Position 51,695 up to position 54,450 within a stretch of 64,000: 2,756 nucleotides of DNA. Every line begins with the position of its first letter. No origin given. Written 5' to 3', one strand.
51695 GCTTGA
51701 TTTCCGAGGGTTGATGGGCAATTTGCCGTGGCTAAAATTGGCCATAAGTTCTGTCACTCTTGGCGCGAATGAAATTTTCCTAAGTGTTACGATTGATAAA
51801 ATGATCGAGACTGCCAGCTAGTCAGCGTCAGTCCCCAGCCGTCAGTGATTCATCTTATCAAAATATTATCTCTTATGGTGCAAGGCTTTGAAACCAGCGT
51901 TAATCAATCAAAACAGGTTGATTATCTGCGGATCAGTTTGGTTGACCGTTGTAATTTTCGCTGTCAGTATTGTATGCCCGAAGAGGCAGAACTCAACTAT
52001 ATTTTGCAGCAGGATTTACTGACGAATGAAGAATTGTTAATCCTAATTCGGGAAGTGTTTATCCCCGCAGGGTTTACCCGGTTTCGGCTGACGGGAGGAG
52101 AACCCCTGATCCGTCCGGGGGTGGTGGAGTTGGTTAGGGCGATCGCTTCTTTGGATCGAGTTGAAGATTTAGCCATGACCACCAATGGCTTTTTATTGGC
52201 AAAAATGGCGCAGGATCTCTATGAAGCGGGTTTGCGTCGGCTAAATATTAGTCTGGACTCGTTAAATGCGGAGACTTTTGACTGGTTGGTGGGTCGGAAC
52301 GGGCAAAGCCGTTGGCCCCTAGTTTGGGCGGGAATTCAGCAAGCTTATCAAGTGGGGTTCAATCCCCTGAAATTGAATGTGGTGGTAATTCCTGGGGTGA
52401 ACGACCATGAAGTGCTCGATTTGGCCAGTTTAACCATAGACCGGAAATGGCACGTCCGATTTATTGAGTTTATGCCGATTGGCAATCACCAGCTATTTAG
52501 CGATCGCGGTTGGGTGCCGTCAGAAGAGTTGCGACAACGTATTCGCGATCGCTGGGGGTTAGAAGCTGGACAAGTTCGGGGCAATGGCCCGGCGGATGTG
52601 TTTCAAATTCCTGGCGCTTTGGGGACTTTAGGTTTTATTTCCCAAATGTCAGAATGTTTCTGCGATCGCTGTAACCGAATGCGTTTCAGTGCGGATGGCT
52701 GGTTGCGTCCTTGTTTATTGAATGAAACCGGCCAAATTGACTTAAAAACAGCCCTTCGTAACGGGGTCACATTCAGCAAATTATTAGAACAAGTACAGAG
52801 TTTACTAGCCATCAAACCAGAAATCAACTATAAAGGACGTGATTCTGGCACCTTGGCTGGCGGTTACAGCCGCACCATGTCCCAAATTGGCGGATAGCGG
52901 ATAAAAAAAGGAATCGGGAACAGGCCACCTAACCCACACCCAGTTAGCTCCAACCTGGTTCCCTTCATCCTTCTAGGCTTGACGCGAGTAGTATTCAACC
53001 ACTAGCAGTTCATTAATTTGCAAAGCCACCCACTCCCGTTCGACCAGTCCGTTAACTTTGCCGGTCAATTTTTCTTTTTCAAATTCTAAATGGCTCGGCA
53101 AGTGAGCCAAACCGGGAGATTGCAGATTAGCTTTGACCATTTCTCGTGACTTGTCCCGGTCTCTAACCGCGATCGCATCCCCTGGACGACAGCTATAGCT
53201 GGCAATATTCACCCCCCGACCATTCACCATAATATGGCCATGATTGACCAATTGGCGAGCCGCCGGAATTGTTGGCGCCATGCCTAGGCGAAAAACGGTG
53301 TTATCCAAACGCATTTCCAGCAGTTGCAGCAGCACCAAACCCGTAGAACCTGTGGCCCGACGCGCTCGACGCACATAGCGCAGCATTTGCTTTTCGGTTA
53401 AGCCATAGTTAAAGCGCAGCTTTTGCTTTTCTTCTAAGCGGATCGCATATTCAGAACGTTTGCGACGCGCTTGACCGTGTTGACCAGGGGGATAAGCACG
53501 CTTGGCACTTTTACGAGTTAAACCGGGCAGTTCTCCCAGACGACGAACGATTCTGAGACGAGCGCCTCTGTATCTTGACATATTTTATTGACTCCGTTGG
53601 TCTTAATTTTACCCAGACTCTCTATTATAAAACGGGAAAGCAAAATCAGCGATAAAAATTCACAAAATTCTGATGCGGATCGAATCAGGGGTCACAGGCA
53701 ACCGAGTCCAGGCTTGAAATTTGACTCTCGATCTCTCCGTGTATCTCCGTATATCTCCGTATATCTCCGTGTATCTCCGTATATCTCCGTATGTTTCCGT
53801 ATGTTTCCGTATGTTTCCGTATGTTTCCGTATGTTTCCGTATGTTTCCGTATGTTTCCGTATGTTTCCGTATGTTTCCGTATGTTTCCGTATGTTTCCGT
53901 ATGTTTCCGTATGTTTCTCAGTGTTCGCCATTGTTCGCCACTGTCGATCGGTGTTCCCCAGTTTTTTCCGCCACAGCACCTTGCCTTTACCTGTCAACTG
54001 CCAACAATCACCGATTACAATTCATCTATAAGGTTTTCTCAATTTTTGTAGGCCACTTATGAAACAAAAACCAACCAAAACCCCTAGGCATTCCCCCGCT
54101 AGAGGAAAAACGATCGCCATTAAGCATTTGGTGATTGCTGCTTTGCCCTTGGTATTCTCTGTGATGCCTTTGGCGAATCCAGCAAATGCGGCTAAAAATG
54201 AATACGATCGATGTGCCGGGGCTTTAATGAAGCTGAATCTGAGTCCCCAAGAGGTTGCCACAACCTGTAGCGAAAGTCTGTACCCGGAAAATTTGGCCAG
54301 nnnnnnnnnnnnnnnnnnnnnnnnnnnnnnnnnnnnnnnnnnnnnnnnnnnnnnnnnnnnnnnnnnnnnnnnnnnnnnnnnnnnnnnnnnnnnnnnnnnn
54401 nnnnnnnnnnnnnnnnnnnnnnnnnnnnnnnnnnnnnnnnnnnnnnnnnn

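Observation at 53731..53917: Eighteen-copy 10-bp microsatellite in the divergent promoter region between rpsD and a secreted Cys-repeat protein gene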

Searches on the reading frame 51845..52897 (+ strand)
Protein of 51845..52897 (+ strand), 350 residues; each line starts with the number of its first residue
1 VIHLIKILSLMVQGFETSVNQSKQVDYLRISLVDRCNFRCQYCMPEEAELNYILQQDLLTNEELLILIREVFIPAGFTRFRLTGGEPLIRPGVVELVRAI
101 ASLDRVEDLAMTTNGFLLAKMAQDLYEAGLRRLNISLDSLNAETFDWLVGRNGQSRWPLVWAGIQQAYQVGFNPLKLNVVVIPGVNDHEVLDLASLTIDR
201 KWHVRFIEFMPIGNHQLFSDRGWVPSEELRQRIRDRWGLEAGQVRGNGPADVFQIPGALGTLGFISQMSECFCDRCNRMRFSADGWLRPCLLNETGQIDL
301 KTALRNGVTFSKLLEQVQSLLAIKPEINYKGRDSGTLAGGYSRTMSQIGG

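Call 10: search_protein_families(library=pfam, proteins=[window:51845-52897:+], max_evalue=0.1)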
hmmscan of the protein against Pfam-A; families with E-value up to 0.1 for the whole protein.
window:51845-52897:+ (350 aa): 4 families
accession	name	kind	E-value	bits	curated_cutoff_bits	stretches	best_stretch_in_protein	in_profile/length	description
PF06463.18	Mob_synth_C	-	4e-34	117.8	37.4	1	203-327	2-125/128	Molybdenum Cofactor Synthesis C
PF04055.27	Radical_SAM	-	1.2e-28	100.8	29.5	1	31-195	2-164/166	Radical SAM superfamily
PF13353.11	Fer4_12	-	8.1e-06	26.6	22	1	32-138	11-114/137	4Fe-4S single cluster domain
PF18177.6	La_HTH_kDCL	-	0.084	13.4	27.5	0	214-236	27-48/90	La HTH in kinetoplastid DICER domain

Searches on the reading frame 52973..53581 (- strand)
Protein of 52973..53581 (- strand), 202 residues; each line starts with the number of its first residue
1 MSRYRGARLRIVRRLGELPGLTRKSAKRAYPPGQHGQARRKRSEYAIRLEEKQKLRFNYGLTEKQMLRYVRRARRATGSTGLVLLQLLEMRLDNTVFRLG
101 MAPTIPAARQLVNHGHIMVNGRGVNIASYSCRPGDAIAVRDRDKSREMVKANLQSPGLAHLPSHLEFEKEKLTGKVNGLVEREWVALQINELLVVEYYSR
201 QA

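Call 6: find_encoding_contigs(protein=window:52973-53581:-, flank=5000, max_places=10)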
Protein window:52973-53581:- (202 aa): 8 contigs read that carry it; 8 places shown.
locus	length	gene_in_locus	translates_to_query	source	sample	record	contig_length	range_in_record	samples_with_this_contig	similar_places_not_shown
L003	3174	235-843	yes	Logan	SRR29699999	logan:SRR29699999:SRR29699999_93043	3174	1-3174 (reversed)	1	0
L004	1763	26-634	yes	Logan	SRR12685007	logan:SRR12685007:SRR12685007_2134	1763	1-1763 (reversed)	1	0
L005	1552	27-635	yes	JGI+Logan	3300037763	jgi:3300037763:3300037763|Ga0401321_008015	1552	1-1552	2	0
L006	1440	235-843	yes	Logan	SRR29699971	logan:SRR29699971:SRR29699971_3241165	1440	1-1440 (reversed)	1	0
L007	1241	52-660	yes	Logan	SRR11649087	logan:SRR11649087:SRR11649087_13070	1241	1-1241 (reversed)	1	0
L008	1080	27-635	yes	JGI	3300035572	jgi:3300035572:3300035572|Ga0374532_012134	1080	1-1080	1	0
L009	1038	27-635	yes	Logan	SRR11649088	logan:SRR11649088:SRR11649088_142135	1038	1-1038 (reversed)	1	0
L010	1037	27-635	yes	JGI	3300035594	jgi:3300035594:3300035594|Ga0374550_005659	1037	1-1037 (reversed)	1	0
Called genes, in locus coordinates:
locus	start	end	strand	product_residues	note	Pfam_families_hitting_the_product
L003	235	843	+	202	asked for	PF00163:Ribosomal_S4, PF01479:S4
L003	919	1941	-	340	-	PF04055:Radical_SAM, PF13353:Fer4_12 (weak), PF06463:Mob_synth_C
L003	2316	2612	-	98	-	PF08865:DUF1830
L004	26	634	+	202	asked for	PF00163:Ribosomal_S4, PF01479:S4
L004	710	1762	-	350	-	?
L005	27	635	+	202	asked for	PF00163:Ribosomal_S4, PF01479:S4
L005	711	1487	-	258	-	PF04055:Radical_SAM, PF06463:Mob_synth_C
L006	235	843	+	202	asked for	PF00163:Ribosomal_S4, PF01479:S4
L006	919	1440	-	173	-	?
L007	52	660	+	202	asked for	PF00163:Ribosomal_S4, PF01479:S4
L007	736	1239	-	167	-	?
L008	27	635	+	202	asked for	PF00163:Ribosomal_S4, PF01479:S4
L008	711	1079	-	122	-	PF06463:Mob_synth_C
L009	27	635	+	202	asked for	PF00163:Ribosomal_S4, PF01479:S4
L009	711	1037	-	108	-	?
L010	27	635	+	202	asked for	PF00163:Ribosomal_S4, PF01479:S4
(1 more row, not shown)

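Call 10: search_protein_families(library=pfam, proteins=[window:52973-53581:-], max_evalue=0.1)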
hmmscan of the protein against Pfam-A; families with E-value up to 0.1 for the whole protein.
window:52973-53581:- (202 aa): 4 families
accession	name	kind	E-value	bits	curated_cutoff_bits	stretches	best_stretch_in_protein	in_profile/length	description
PF00163.24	Ribosomal_S4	-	4.7e-23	82.2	23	1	3-89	1-95/95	Ribosomal protein S4/S9 N-terminal domain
PF01479.30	S4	-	1.5e-16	60.3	22.8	1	90-137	1-48/48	S4 domain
PF22421.1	SYY_C-terminal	-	0.075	13.4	27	0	96-137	25-66/83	Tyrosine--tRNA ligase SYY-like C-terminal domain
PF05182.18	Fip1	-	0.09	12.7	22.7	0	57-75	23-41/43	Fip1 motif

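Call 12: find_related_loci(query=window:52973-53581:-, collection=genome_contigs, flank=4000)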
Query window:52973-53581:- (202 aa) in genome_contigs; peptide patterns used: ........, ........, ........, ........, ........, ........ (x = any residue, [..] = any of these).
599 stretches matched a pattern (row limit reached: there are more); 554 encode a relative of the query (tblastn E <= 1e-3); the best 80 are kept; 80 distinct loci.
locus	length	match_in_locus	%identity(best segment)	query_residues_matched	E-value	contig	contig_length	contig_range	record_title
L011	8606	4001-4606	86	1-202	2e-118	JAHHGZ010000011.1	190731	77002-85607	MAG: Cyanomargarita calcarea GSE-NOS-MK-12-04C scaffold_39_c1, whole genome shotgun sequence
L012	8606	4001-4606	85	1-202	7e-118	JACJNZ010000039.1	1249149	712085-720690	Cyanobacteria bacterium FACHB-502 contig39, whole genome shotgun sequence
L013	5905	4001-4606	85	1-202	9e-117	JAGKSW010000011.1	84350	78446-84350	MAG: Nostoc sp. TH1S01 contig-12, whole genome shotgun sequence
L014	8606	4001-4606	87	1-202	8e-117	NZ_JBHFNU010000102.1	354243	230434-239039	Aerosakkonema sp. BLCC-F183 bin1.fa-102, whole genome shotgun sequence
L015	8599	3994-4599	86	1-202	7e-117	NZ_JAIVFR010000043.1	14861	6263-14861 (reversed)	Nostoc sp. CHAB 5715 NODE_43_length_14861_cov_8.673544, whole genome shotgun sequence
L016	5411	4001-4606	85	1-202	8e-117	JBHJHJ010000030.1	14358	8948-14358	MAG: Elainellaceae cyanobacterium isolate sb_S12C1138 S12Ck141_437284, whole genome shotgun sequence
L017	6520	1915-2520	85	1-202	1e-116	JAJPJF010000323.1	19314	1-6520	MAG: Nostocales cyanobacterium Centralia_MAG_434 k107_5251679, whole genome shotgun sequence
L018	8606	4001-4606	85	1-202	2e-116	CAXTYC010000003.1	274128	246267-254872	MAG TPA_asm: uncultured Chroococcidiopsis sp. isolate public_SRR1531569_metawrap_bin.6 genome assembly, contig: public_S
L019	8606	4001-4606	85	1-202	1e-116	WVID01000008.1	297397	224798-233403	Nostoc sp. B(2019) strain B NODE_8_length_297397_cov_47.973850, whole genome shotgun sequence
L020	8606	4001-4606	86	1-202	2e-116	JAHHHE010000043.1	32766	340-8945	MAG: Gloeocapsa sp. UFS-A4-WI-NPMV-4B04 scaffold_396_c1, whole genome shotgun sequence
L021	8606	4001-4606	86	1-202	2e-116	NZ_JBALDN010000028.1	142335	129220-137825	MAG: Nostoc sp. isolate P2081 bin 11 NODE_68_length_142335_cov_135.929549, whole genome shotgun sequence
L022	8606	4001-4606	85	1-202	2e-116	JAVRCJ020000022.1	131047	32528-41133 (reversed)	MAG: Nostoc sp. DedSLP01 Nostoc_sp_DedSLP01_22, whole genome shotgun sequence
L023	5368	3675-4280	86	1-202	8e-117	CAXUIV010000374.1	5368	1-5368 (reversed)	MAG TPA_asm: uncultured bacterium isolate public_SRR14722086_metawrap_bin.3 genome assembly, contig: public_SRR14722086_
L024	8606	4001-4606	85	1-202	1e-116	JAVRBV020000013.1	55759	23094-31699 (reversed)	MAG: Nostoc sp. CreGUA01 Nostoc_sp_CreGUA01_13, whole genome shotgun sequence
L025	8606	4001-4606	85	1-202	4e-116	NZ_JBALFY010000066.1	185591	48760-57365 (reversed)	MAG: Nostoc sp. isolate S62 bin 9 NODE_8_length_185591_cov_31.853301, whole genome shotgun sequence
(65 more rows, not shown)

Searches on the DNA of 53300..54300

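Call 9: search_rna_families(source=window, start=53300, end=54300, threshold=evalue, max_evalue=10)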
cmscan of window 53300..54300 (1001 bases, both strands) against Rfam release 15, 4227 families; matches with E-value up to 10: 0.
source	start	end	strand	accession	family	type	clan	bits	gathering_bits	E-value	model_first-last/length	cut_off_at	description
